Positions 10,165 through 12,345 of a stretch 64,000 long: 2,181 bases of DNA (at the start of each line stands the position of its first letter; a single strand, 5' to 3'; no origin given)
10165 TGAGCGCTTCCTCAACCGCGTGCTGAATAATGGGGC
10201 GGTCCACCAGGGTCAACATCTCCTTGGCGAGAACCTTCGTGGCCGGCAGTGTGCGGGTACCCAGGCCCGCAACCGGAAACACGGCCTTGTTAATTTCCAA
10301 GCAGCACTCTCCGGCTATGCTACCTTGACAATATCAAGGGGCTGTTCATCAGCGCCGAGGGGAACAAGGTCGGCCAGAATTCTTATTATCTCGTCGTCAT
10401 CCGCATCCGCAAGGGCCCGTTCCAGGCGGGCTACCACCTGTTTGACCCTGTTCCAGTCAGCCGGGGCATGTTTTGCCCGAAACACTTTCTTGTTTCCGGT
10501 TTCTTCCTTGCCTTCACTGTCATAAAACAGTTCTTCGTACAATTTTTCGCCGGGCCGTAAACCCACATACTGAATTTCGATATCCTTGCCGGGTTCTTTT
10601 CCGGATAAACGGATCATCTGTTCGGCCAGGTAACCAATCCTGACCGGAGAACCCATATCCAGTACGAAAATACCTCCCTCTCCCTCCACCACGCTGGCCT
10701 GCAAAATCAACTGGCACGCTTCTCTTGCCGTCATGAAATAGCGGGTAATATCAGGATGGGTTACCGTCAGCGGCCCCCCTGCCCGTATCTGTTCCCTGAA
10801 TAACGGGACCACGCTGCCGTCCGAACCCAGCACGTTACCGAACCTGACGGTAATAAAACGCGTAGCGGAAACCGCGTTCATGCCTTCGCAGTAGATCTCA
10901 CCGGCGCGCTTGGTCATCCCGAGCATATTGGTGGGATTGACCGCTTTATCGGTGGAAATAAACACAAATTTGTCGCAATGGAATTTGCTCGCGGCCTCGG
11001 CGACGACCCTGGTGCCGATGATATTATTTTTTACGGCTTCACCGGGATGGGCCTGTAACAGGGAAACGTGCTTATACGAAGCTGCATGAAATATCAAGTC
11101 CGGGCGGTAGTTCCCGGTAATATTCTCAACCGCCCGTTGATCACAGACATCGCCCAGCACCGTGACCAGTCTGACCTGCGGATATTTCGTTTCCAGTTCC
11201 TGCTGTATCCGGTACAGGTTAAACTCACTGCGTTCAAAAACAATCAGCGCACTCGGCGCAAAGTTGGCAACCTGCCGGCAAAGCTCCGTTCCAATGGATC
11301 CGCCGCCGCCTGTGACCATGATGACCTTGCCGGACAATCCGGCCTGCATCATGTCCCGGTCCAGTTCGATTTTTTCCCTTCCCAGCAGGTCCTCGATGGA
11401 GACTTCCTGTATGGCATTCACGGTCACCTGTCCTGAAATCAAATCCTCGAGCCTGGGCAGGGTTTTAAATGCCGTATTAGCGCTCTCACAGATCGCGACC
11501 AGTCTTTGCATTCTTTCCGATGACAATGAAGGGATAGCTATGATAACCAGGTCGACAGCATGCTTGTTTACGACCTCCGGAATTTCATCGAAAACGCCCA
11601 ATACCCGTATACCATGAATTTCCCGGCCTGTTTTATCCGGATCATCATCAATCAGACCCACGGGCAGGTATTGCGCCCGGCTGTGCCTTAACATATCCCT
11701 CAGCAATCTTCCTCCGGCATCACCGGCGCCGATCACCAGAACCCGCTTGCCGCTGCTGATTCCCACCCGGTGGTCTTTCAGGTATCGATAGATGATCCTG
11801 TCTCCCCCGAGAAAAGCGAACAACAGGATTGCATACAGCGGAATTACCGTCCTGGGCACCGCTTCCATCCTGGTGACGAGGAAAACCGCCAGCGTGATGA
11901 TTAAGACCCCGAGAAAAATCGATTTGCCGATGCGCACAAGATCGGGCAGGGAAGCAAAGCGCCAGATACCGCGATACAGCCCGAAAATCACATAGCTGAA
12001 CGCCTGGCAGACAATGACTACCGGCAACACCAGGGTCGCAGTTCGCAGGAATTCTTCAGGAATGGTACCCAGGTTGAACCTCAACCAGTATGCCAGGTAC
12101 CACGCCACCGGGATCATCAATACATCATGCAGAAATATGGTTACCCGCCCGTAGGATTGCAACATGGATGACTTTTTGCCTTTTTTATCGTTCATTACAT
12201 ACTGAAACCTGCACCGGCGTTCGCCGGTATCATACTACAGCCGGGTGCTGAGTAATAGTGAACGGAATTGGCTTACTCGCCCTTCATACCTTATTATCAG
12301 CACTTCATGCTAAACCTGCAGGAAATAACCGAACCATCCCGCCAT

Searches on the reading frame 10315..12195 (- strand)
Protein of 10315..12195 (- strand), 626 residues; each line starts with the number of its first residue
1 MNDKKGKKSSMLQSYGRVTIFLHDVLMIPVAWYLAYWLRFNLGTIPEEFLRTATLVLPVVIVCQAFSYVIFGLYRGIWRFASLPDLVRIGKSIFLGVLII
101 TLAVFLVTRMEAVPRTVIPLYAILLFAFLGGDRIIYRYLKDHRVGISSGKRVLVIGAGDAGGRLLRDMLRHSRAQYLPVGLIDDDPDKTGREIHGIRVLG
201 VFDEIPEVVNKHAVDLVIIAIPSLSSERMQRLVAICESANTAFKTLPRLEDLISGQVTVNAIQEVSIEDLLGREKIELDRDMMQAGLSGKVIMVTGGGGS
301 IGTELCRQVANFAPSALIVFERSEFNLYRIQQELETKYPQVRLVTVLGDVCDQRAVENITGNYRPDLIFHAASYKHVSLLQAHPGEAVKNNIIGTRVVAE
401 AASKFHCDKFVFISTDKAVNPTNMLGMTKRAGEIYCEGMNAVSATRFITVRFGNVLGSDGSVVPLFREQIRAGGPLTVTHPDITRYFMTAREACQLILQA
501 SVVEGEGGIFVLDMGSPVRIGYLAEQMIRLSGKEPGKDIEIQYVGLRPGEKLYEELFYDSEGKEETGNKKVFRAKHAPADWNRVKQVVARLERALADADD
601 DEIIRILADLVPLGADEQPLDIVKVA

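Call 42: search_protein_families(library=ncbifam, proteins=[window:10315-12195:-], max_evalue=0.00001)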
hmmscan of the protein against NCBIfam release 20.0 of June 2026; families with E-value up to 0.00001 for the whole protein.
window:10315-12195:- (626 aa): 30 families (the best 25 are shown)
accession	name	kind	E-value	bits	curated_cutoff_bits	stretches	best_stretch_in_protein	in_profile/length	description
TIGR03589.1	PseB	equivalog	1.9e-49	168.4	407.75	1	288-576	3-281/324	UDP-N-acetylglucosamine 4,6-dehydratase (inverting)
TIGR04130.1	FnlA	equivalog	1.1e-44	152.7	730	1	288-560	3-268/337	UDP-N-acetylglucosamine 4,6-dehydratase/5-epimerase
TIGR03025.1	EPS_sugtrans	subfamily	2.9e-28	99.3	295.55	1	23-267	2-242/445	exopolysaccharide biosynthesis polyprenyl glycosylphosphotransferase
TIGR03023.1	WcaJ_sugtrans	equivalog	7.5e-26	91.4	410.75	1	23-267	2-247/453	undecaprenyl-phosphate glucose phosphotransferase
TIGR03022.1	WbaP_sugtrans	subfamily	1.7e-14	54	403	1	21-265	2-241/456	undecaprenyl-phosphate galactose phosphotransferase WbaP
TIGR01181.1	dTDP_gluc_dehyt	equivalog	6.2e-14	51.8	365.1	1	292-417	2-127/321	dTDP-glucose 4,6-dehydratase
TIGR01179.1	galE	equivalog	1.2e-12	47.3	262.3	1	292-424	2-144/332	UDP-glucose 4-epimerase GalE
TIGR01214.1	rmlD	equivalog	2.1e-12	46.7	224.05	1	292-460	2-155/285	dTDP-4-dehydrorhamnose reductase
NF007490.0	PRK10084.1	subfamily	8.8e-10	38.1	649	1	292-406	3-115/361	dTDP-glucose 4,6-dehydratase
NF007582.0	PRK10217.1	equivalog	1.6e-09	37.4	698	1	290-406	2-116/355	dTDP-glucose 4,6-dehydratase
NF050817.1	PolSacchBiosHfsE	equivalog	2.5e-09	36.4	750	1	60-272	54-261/467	polysaccharide biosynthesis protein HfsE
TIGR02622.1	CDP_4_6_dhtase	equivalog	3.6e-09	36.2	278.45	1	321-420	41-134/352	CDP-glucose 4,6-dehydratase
NF003995.0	PRK05472.2-4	subfamily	3.9e-08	33.1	126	1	145-228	79-160/213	redox-sensing transcriptional repressor Rex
NF003992.0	PRK05472.2-1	equivalog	7.2e-08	31.9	226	1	142-234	91-182/249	redox-sensing transcriptional repressor Rex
NF003993.0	PRK05472.2-2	equivalog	1.8e-07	31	217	1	143-229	77-161/212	redox-sensing transcriptional repressor Rex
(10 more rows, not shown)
